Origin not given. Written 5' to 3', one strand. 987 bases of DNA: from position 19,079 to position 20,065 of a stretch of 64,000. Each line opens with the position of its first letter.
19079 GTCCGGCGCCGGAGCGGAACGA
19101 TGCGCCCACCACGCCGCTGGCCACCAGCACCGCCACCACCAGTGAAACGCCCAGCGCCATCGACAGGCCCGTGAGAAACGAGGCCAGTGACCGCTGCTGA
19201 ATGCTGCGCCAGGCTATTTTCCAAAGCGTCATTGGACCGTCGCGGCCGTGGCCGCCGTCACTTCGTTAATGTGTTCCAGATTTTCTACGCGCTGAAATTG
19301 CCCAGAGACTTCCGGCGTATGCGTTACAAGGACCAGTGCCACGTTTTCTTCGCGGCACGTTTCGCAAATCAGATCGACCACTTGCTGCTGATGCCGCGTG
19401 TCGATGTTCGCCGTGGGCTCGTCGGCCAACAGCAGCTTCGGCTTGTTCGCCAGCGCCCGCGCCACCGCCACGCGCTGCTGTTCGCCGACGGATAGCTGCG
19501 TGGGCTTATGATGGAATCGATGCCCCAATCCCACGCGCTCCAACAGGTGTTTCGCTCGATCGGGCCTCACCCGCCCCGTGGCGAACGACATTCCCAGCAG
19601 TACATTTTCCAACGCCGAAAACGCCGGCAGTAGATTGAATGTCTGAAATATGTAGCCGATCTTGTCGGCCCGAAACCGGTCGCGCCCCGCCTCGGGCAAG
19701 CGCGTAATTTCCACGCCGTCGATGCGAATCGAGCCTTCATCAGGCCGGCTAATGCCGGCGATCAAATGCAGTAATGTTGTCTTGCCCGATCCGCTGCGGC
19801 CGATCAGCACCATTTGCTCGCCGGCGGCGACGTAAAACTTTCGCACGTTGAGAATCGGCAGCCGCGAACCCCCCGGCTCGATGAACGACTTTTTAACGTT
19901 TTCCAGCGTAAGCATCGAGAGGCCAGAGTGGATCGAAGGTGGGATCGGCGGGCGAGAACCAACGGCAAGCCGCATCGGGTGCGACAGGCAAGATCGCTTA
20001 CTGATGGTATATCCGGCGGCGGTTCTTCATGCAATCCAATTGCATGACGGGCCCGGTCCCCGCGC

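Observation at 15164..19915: Five-gene operon of unassigned function: MacB/FtsX-type ABC pair, secreted CPFC-motif protein and two Cys-Cys DUF3299 paralogs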

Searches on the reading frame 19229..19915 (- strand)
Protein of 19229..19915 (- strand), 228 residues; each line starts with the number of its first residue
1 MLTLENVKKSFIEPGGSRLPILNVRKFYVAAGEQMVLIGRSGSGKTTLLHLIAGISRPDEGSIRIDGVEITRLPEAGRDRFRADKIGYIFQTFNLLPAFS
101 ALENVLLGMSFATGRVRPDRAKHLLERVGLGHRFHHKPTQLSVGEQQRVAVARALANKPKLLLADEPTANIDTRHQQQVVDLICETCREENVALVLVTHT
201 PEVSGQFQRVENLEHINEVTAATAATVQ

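Call 4: search_protein_families(library=pfam, proteins=[window:19229-19915:-], max_evalue=0.01)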
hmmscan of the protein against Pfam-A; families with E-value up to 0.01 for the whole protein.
window:19229-19915:- (228 aa): 6 families
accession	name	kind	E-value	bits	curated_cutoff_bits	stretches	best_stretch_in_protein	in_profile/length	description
PF00005.33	ABC_tran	-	6.2e-36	124.4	25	1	26-169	5-137/137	ABC transporter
PF13304.12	AAA_21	-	1.3e-07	32.4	27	1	35-67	2-27/304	AAA domain, putative AbiEii toxin, Type IV TA system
PF13175.12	AAA_15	-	0.00029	21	32.1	0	33-53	23-44/374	AAA ATPase domain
PF02463.25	SMC_N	-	0.00042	20.3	40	0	123-211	125-209/220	RecF/RecN/SMC N terminal domain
PF13555.12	AAA_29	-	0.0041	17.3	27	1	32-49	23-39/61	P-loop containing region of AAA domain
PF05729.18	NACHT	-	0.0075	16.6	26.7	0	34-53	2-21/167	NACHT domain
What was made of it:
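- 19229..19915 (-): ABC ATPase, 228 aa. Walker A at residue 39, signature at 141, Walker B at 161. Homologue of PA4064/ZrgC. An alternative upstream ATG lies at 19975. Pfam ABC_tran 124 bits (call 4).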

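Call 6: search_protein_families(library=ncbifam, proteins=[window:19229-19915:-], max_evalue=0.01)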
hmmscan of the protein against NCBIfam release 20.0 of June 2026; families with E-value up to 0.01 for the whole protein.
window:19229-19915:- (228 aa): 191 families (the best 25 are shown)
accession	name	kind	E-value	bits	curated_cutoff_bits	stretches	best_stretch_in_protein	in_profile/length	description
TIGR02211.1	LolD_lipo_ex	equivalog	8.3e-59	198.8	307.75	1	1-213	1-214/221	lipoprotein-releasing ABC transporter ATP-binding protein LolD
TIGR02982.1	heterocyst_DevA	subfamily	3.6e-52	177.1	295.8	1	4-214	4-215/220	ABC exporter ATP-binding subunit, DevA family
NF007879.0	PRK10584.1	equivalog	4.3e-52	177.1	336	1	6-212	11-218/228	putative ABC transporter ATP-binding protein YbbA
TIGR02673.1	FtsE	equivalog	6.4e-50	169.8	264.85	1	1-208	1-204/214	cell division ATP-binding protein FtsE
NF008639.0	PRK11629.1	equivalog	2.7e-49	167.7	360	1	15-209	19-215/234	lipoprotein-releasing ABC transporter ATP-binding protein LolD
TIGR03608.1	L_ocin_972_ABC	subfamily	9.5e-48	162.4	254.85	1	5-210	2-203/206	putative bacteriocin export ABC transporter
NF038007.1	ABC_ATP_DarD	equivalog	6.5e-46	156.5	375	1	1-213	1-213/218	darobactin export ABC transporter ATP-binding protein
TIGR02315.1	ABC_phnC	equivalog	3.3e-43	147.9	266.1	1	1-207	1-212/243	phosphonate ABC transporter ATP-binding protein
NF007826.0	PRK10535.1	equivalog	6.3e-43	147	966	1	2-214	5-217/648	macrolide ABC transporter ATP-binding protein/permease MacB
NF007027.0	PRK09493.1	equivalog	2e-41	141.9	379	1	1-200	1-195/240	glutamine ABC transporter ATP-binding protein GlnQ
TIGR03005.1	ectoine_ehuA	equivalog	6.8e-40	136.9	345.4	1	18-203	12-209/252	ectoine/hydroxyectoine ABC transporter ATP-binding protein EhuA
TIGR03265.1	PhnT2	equivalog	7.4e-40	137.2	457.7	1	18-202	16-196/353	putative 2-aminoethylphosphonate ABC transporter ATP-binding protein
NF040840.2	tungstate_WtpC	equivalog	1.2e-38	133.3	440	1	25-201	19-191/347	tungstate ABC transporter ATP-binding protein WtpC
TIGR02857.1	CydD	equivalog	9.4e-38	130.4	435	1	11-210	329-526/529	thiol reductant ABC exporter subunit CydD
TIGR02314.1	ABC_MetN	equivalog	1.4e-37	129.6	499.7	1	1-204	1-204/343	methionine ABC transporter ATP-binding protein MetN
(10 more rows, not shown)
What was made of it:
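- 19229..19915 (-): Best NCBIfam hit is LolD at 199 bits, below its cutoff of 308 (call 6).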
